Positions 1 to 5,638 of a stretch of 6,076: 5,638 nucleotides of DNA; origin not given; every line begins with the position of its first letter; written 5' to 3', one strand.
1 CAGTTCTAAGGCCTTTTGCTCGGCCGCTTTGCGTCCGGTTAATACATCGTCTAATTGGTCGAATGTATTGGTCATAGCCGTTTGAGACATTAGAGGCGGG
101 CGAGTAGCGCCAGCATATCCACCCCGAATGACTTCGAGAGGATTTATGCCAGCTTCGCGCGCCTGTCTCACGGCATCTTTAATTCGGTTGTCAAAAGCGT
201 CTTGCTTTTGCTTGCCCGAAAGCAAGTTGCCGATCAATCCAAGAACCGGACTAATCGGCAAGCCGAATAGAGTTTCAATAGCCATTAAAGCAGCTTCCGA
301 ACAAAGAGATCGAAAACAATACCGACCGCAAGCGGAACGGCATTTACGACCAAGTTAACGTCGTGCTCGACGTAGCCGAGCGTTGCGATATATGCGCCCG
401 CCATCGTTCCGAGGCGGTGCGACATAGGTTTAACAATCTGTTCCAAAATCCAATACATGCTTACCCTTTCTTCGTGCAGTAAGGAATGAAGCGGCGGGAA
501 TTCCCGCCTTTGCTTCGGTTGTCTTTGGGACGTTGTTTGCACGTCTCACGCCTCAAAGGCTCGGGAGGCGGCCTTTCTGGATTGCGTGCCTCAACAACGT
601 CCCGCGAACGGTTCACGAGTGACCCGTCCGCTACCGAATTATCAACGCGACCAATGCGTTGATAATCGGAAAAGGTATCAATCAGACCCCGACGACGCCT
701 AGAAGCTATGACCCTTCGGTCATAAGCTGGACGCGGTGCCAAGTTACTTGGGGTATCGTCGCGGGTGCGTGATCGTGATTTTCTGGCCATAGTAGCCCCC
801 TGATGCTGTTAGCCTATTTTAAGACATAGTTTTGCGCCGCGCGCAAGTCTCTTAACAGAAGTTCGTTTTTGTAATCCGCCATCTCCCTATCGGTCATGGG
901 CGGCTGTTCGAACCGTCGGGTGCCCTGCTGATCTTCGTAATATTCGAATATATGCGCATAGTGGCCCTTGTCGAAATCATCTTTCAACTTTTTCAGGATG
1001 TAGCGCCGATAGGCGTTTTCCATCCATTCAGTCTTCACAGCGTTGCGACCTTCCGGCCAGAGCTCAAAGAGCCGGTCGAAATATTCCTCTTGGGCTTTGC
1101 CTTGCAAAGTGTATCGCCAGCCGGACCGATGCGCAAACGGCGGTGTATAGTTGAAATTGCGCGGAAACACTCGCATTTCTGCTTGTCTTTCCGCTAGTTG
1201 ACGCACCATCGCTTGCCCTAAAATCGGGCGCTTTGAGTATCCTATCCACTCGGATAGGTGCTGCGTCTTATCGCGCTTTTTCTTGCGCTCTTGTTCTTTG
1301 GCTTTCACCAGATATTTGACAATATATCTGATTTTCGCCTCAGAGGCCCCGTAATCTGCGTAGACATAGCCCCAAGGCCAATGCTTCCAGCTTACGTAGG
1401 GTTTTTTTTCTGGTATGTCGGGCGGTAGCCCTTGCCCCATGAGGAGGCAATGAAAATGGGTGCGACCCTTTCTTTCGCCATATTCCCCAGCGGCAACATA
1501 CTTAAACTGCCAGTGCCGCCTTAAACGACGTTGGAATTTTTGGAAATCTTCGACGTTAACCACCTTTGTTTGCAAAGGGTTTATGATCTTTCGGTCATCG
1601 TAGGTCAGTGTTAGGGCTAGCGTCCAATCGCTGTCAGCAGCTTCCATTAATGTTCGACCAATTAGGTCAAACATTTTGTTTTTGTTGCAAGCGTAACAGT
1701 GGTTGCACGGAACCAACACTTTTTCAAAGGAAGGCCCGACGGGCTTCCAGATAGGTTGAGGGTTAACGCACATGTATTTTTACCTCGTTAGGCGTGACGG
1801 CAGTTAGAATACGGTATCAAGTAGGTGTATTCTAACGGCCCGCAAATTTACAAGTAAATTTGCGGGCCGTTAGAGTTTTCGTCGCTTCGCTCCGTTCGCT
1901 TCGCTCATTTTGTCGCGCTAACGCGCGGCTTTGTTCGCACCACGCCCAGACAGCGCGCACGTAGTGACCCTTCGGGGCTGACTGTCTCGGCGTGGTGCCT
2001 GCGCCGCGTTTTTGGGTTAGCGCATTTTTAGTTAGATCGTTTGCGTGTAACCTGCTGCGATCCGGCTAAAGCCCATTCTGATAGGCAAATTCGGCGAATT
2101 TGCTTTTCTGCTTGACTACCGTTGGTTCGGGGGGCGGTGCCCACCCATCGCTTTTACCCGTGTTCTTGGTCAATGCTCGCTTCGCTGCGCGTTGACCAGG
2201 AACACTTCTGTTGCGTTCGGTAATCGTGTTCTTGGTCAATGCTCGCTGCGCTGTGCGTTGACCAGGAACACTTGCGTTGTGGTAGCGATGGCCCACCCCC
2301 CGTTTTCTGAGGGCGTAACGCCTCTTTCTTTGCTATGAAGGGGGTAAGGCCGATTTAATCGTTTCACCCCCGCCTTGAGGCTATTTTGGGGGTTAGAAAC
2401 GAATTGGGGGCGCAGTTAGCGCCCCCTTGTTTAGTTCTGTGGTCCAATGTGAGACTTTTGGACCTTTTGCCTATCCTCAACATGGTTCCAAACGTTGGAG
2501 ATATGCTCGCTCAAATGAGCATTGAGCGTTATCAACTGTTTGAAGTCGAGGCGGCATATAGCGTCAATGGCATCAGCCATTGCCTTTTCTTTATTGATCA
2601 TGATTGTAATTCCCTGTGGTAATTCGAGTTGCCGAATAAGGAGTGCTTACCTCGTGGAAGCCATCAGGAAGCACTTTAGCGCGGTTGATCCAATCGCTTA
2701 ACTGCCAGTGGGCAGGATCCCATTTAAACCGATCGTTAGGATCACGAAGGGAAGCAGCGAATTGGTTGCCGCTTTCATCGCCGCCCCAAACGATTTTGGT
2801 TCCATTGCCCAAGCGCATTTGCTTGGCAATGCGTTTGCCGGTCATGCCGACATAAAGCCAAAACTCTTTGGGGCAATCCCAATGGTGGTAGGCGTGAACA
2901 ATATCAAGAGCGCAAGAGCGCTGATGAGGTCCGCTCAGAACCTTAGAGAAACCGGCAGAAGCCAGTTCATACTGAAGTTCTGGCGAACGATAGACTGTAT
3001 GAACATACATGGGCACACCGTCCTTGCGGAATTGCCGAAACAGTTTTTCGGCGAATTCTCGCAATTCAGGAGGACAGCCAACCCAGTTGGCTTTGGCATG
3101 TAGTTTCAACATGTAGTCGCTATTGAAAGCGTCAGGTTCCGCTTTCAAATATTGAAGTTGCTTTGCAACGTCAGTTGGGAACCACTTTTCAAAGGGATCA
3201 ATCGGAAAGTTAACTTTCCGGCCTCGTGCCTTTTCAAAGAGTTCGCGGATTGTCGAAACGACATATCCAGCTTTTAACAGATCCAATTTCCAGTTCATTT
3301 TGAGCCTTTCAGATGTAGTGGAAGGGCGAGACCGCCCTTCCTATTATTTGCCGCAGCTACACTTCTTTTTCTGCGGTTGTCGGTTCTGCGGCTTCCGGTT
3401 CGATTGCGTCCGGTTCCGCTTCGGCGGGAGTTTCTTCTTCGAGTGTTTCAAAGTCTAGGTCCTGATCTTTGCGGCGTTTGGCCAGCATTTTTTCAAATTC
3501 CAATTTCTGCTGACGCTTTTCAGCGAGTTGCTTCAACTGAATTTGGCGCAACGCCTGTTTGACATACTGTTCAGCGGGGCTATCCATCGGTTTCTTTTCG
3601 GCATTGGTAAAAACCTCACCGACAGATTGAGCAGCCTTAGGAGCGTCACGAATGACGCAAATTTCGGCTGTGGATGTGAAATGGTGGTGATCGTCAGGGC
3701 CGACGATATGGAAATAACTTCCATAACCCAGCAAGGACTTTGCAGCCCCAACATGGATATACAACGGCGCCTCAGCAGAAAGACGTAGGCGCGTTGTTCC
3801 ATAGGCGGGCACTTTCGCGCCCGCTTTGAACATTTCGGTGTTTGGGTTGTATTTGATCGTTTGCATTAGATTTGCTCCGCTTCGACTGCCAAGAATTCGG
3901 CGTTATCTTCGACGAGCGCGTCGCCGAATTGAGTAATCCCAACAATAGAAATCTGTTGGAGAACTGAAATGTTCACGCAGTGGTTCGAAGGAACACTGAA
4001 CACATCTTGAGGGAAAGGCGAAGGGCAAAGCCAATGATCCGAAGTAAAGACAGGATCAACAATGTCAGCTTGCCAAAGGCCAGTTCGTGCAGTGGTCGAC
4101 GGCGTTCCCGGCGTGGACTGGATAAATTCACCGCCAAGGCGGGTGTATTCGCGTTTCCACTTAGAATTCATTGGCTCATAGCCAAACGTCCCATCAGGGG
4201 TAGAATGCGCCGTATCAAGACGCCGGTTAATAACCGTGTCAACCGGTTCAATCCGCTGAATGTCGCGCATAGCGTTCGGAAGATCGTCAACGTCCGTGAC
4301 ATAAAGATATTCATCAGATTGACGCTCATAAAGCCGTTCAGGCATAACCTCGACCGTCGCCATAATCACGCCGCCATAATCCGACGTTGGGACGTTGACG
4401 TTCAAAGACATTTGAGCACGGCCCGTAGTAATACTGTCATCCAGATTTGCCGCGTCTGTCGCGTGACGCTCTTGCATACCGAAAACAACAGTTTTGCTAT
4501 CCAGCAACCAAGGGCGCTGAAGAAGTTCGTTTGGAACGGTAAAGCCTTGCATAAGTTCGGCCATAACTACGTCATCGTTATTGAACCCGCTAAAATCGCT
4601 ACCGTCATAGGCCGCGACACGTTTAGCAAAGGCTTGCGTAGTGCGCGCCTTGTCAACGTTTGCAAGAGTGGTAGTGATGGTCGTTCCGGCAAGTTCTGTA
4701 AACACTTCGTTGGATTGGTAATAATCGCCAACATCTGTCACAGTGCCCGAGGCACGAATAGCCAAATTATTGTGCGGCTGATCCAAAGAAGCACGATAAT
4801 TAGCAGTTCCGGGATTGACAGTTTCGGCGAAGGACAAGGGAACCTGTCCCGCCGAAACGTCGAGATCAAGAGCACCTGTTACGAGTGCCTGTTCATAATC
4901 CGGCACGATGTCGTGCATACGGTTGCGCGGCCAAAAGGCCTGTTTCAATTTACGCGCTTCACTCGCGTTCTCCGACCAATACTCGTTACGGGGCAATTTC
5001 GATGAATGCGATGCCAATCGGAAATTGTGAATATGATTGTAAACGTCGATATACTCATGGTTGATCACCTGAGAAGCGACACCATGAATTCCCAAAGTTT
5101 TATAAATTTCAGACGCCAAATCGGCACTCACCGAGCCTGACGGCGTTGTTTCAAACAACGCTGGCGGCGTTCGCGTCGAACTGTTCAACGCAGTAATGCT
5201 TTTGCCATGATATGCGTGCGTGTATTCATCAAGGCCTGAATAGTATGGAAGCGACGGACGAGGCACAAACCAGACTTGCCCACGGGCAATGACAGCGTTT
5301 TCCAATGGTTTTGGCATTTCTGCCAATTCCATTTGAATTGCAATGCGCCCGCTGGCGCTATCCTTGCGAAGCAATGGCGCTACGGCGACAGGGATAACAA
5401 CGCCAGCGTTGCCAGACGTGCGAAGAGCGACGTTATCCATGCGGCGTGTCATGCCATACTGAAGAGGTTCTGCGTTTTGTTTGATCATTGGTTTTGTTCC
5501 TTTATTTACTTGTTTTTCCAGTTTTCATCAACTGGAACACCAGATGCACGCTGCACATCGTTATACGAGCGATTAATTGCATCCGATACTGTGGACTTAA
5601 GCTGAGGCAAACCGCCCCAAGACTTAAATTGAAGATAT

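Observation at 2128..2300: Two tandem 66-nt hairpin units inside a closing stem: a cruciform module of about 170 nt in a 6-kb genome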

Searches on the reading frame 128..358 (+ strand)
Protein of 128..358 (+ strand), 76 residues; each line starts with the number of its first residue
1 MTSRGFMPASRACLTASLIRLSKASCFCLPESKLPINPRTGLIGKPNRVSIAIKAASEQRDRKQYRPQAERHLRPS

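Call 6: search_protein_families(library=pfam, proteins=[window:128-358:+], max_evalue=0.01)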
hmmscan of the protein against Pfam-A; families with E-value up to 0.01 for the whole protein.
window:128-358:+ (76 aa): 0 families

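Call 8: search_protein_families(library=phrogs, proteins=[window:128-358:+], max_evalue=0.01)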
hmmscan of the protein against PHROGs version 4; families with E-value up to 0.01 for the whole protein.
window:128-358:+ (76 aa): 0 families

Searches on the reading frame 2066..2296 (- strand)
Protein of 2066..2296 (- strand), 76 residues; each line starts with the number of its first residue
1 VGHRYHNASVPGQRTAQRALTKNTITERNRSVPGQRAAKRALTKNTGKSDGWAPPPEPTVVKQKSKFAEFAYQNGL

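Call 6: search_protein_families(library=pfam, proteins=[window:2066-2296:-], max_evalue=0.01)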
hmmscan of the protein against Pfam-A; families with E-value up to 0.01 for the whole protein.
window:2066-2296:- (76 aa): 0 families

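Call 8: search_protein_families(library=phrogs, proteins=[window:2066-2296:-], max_evalue=0.01)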
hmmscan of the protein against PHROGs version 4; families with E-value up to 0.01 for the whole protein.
window:2066-2296:- (76 aa): 0 families

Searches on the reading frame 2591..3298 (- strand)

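Call 6: search_protein_families(library=pfam, proteins=[window:2591-3298:-], max_evalue=0.01)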
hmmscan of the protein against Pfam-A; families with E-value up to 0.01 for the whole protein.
window:2591-3298:- (235 aa): 0 families

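Call 8: search_protein_families(library=phrogs, proteins=[window:2591-3298:-], max_evalue=0.01)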
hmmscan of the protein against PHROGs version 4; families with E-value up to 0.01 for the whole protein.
window:2591-3298:- (235 aa): 2 families
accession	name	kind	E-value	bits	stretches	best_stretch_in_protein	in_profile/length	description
phrog_465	-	lysis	9e-09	36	1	62-210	43-177/292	endolysin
phrog_5115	-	moron, auxiliary metabolic gene and host takeover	0.00093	19.5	1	67-177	8-112/283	ferredoxin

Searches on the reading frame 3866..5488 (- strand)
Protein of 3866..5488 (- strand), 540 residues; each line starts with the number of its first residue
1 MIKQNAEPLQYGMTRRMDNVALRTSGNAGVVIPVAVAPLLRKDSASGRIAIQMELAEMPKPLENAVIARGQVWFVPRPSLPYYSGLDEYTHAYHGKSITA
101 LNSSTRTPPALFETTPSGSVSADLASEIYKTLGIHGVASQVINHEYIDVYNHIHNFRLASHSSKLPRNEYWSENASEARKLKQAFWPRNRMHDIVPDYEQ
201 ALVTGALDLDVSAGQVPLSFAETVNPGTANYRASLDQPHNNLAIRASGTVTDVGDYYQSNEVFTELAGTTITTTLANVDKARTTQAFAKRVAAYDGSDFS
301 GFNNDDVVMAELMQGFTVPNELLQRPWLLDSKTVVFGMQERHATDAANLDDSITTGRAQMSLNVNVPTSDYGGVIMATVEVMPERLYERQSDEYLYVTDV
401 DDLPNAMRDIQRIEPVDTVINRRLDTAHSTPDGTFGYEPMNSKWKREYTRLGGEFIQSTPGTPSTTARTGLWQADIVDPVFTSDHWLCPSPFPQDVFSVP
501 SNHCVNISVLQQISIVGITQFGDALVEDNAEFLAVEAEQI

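Call 6: search_protein_families(library=pfam, proteins=[window:3866-5488:-], max_evalue=0.01)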
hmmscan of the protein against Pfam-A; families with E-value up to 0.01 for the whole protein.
window:3866-5488:- (540 aa): 0 families

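Call 8: search_protein_families(library=phrogs, proteins=[window:3866-5488:-], max_evalue=0.01)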
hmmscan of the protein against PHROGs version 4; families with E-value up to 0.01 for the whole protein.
window:3866-5488:- (540 aa): 1 family
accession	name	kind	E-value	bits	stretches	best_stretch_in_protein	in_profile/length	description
phrog_514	-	head and packaging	0.002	17.8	1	22-457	33-449/531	major head protein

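Call 13: find_related_loci(query=window:3866-5488:-, collection=viral_contigs, flank=7000)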
Query window:3866-5488:- (540 aa) in viral_contigs; peptide patterns used: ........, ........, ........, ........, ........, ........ (x = any residue, [..] = any of these).
3 stretches matched a pattern; 3 encode a relative of the query (tblastn E <= 1e-3); 3 distinct loci.
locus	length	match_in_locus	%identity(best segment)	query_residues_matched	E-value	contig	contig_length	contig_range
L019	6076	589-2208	99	1-540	0e+0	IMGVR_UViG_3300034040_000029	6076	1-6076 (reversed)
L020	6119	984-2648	73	1-540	0e+0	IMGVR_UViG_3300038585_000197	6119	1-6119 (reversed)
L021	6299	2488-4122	64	2-540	0e+0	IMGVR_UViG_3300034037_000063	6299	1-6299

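Call 19: find_homologous_proteins(query=window:3866-5488:-)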
Query window:3866-5488:- (540 aa): 511 proteins with E <= 0.001 among 8000 candidates; the best 120 are listed.
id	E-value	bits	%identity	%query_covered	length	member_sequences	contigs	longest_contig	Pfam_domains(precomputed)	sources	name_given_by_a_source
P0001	0.0e+0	1225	99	100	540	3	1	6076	-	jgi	jgi:hypothetical protein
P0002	1.1e-287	973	79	100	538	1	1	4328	-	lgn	-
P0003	1.2e-239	815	67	100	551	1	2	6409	-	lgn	-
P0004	1.4e-238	811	65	100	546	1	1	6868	-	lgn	-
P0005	2.8e-236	804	65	100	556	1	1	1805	-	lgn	-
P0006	1.3e-232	792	65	100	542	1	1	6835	-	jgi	jgi:hypothetical protein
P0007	3.0e-232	790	65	99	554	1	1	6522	-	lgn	-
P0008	7.3e-232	789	65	100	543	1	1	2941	-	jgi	jgi:hypothetical protein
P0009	1.7e-231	788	63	100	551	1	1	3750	-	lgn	-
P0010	1.3e-230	785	65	100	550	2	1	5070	-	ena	-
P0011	1.2e-228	778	64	97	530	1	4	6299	-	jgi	jgi:hypothetical protein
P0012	2.0e-228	778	64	100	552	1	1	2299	-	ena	-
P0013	4.5e-228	777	63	100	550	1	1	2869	-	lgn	-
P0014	9.4e-228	776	64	100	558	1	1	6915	-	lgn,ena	-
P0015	1.5e-226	772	62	100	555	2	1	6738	-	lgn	-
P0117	2.7e-165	569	48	99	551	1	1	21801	-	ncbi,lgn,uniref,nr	ncbi:hypothetical protein [Pseudogemmobacter humi]|uniref:Major capsid protein n=1 Tax=Pseudogemmoba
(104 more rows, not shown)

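Call 20: find_encoding_contigs(protein=P0002, flank=7000, max_places=3)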
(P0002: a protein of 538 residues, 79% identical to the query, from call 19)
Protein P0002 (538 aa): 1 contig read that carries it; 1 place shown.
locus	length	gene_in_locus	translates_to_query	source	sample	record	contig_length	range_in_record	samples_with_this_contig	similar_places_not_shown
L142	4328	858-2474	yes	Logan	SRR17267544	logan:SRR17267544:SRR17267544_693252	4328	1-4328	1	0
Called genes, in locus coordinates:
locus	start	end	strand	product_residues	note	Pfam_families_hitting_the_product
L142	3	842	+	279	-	?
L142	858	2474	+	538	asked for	-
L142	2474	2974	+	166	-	-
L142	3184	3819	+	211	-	-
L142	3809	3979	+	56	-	-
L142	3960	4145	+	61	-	-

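Call 22: find_related_loci(query=A1, collection=metagenome_contigs, flank=7000)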
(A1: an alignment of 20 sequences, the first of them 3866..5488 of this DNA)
Query A1 (540 aa) in metagenome_contigs; peptide patterns used: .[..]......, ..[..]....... (x = any residue, [..] = any of these).
57 stretches matched a pattern; 2 encode a relative of the query (tblastn E <= 1e-3); 2 distinct loci.
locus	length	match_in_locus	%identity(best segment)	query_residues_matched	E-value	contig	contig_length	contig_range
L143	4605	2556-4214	61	1-540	0e+0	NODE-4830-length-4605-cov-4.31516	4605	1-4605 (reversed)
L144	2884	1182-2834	47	1-535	4e-179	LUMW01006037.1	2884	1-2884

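Call 28: find_related_loci(query=A1, collection=viral_contigs, flank=7000)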
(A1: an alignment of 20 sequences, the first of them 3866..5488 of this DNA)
Query A1 (540 aa) in viral_contigs; peptide patterns used: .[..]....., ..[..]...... (x = any residue, [..] = any of these).
88 stretches matched a pattern; 6 encode a relative of the query (tblastn E <= 1e-3); 6 distinct loci.
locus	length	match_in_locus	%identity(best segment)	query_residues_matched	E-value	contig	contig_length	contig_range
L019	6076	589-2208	99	1-540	0e+0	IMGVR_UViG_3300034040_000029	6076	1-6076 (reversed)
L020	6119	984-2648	73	1-540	0e+0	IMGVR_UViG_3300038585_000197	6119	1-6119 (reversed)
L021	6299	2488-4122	64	2-540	0e+0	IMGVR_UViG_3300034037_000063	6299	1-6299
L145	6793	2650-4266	50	1-538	7e-179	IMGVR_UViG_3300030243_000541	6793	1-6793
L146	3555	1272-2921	48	1-536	0e+0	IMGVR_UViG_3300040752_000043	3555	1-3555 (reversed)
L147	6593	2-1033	56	199-535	1e-119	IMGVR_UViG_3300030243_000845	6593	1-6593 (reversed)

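Call 30: find_encoding_contigs(protein=P0003, flank=7000, max_places=1)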
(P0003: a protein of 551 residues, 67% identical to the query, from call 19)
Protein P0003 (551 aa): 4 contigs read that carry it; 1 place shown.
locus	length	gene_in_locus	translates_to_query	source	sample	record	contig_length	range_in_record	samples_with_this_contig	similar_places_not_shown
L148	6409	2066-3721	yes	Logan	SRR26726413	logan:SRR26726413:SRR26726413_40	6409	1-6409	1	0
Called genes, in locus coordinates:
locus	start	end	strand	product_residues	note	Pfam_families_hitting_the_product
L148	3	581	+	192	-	?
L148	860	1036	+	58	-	-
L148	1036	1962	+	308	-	-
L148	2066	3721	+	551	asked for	-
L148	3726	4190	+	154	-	-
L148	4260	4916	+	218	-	-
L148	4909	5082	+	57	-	-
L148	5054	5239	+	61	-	-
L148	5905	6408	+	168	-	?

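Call 31: find_encoding_contigs(protein=P0004, flank=7000, max_places=1)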
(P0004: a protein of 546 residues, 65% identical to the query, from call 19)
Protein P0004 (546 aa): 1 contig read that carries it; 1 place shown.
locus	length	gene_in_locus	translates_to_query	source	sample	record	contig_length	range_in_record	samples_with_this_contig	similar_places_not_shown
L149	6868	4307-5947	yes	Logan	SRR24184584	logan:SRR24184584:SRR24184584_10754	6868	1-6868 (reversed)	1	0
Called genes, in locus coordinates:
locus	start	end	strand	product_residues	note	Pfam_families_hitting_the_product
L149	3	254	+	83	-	?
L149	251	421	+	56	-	-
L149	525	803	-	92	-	-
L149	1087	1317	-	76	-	-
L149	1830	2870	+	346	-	PF23343:REP_ORF2-G2P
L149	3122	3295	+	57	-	-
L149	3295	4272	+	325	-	-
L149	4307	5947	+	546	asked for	-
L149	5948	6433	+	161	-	-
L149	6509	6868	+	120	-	?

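Call 32: find_encoding_contigs(protein=P0006, flank=7000, max_places=1)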
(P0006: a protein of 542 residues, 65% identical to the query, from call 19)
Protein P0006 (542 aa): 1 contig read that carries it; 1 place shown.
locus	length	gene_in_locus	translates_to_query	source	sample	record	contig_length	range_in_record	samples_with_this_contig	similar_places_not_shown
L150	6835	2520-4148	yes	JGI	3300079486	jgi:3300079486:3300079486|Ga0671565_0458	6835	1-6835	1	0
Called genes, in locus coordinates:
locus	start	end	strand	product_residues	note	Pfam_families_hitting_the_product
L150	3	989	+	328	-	?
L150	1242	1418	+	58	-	-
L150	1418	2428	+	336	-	-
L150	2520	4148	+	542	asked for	-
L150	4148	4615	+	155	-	-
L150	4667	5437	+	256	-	-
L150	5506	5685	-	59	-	-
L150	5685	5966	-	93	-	-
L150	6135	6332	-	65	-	-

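Call 33: find_encoding_contigs(protein=P0007, flank=7000, max_places=1)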
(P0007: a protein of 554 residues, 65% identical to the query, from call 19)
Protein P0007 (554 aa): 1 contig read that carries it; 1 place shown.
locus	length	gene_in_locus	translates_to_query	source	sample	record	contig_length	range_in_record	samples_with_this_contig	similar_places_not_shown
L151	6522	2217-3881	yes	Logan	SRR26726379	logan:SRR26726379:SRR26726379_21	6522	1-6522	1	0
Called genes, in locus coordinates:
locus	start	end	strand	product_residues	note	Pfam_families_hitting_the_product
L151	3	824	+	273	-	?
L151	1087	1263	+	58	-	-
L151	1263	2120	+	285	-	-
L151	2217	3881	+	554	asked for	-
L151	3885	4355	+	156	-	-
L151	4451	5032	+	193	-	-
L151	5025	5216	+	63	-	-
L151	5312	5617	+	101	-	-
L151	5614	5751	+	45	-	-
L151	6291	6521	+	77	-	?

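Call 72: find_encoding_contigs(protein=P0117, flank=10000, max_places=2)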
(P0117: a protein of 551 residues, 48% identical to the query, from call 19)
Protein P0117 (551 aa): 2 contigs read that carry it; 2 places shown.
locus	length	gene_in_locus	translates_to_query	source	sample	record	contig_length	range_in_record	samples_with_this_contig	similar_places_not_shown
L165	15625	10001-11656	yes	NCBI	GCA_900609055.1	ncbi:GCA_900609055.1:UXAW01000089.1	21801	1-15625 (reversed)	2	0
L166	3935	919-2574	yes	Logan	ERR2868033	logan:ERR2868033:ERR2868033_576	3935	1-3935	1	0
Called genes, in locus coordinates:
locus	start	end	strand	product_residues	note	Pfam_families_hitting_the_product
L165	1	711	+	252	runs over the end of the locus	PF00318:Ribosomal_S2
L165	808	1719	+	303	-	PF00889:EF_TS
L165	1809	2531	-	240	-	PF03472:Autoind_bind (weak), PF08281:Sigma70_r4_2, PF00196:GerE (weak)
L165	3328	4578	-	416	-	PF23343:REP_ORF2-G2P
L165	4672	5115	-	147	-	PF01510:Amidase_2 (weak)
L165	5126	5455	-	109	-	-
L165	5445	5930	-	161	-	-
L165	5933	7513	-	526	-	-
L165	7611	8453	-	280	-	-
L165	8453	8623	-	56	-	-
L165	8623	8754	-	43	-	-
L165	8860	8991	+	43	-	-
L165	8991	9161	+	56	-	-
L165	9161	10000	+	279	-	-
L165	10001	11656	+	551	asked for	-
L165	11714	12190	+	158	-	-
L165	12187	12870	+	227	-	PF13539:Peptidase_M15_4 (weak)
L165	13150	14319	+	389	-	PF23343:REP_ORF2-G2P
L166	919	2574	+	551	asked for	-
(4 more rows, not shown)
